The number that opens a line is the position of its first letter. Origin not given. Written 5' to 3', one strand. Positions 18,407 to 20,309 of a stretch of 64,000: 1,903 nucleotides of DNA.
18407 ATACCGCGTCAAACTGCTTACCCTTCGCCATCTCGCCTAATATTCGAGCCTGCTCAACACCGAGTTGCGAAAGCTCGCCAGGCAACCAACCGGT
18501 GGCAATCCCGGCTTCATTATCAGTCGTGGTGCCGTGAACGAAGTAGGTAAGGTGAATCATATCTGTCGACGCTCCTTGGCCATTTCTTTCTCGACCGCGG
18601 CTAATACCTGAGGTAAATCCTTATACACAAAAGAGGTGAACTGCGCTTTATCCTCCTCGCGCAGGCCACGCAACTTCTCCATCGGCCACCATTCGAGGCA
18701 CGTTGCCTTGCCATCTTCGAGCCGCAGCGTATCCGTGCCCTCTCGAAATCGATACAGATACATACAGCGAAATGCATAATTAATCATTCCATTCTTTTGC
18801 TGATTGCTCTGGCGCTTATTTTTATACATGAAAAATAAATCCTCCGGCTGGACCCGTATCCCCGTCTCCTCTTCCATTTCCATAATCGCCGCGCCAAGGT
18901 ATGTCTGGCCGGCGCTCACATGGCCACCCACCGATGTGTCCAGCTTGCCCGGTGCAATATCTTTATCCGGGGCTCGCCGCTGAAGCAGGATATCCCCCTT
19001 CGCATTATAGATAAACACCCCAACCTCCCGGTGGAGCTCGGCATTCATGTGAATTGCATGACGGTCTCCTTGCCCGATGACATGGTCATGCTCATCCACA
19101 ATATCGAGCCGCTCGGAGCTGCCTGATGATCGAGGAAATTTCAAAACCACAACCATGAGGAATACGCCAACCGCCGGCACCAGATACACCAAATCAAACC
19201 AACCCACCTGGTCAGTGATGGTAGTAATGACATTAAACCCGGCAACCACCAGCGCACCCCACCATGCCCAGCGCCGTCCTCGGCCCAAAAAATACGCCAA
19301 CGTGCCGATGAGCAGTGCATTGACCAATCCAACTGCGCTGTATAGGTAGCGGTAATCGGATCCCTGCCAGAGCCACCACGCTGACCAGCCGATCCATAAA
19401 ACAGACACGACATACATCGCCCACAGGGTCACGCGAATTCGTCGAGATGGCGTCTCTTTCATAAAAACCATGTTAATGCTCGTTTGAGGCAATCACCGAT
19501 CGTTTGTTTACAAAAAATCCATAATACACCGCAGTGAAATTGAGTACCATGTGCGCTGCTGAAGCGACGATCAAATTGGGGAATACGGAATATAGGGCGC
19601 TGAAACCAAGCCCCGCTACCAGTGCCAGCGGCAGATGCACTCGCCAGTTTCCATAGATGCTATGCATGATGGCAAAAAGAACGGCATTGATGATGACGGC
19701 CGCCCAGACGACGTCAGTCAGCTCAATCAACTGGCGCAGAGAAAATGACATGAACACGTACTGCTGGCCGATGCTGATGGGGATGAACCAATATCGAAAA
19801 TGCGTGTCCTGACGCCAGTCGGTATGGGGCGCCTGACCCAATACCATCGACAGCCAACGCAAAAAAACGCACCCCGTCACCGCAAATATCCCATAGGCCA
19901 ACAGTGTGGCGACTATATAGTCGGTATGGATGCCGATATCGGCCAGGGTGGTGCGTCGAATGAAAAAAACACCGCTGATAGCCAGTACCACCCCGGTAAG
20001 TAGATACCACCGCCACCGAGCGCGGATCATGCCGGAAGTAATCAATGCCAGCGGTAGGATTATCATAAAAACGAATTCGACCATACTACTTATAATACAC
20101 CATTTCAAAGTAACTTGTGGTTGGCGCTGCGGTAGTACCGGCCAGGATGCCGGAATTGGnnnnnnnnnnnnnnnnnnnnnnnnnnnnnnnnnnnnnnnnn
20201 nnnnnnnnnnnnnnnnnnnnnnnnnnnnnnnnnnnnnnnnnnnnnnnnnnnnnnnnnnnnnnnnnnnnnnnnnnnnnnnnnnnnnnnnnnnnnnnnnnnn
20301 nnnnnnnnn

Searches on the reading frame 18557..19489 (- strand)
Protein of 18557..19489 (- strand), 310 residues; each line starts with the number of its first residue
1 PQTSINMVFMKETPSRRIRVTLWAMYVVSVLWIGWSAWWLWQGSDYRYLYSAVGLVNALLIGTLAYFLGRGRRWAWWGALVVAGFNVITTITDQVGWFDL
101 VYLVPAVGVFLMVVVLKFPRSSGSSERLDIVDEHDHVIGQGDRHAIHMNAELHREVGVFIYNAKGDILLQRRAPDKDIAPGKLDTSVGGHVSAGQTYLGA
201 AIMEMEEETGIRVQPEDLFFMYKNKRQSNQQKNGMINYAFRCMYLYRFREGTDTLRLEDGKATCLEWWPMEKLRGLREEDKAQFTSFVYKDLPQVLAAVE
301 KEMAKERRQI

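Call 39: search_protein_families(library=pfam, proteins=[window:18557-19489:-], max_evalue=0.00001)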
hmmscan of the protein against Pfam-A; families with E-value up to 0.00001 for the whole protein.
window:18557-19489:- (310 aa): 1 family
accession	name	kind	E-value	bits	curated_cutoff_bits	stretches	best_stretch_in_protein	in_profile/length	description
PF00293.34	NUDIX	-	7.8e-16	58.7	21.1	1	152-283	2-129/134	NUDIX domain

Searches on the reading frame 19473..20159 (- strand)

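Call 39: search_protein_families(library=pfam, proteins=[window:19473-20159:-], max_evalue=0.00001)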
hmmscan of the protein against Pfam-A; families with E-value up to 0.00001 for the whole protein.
window:19473-20159:- (228 aa): 1 family
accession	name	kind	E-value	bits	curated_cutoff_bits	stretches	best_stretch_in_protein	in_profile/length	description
PF02517.21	Rce1-like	-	7.1e-07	29.9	22.4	1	128-208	15-92/93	Type II CAAX prenyl endopeptidase Rce1-like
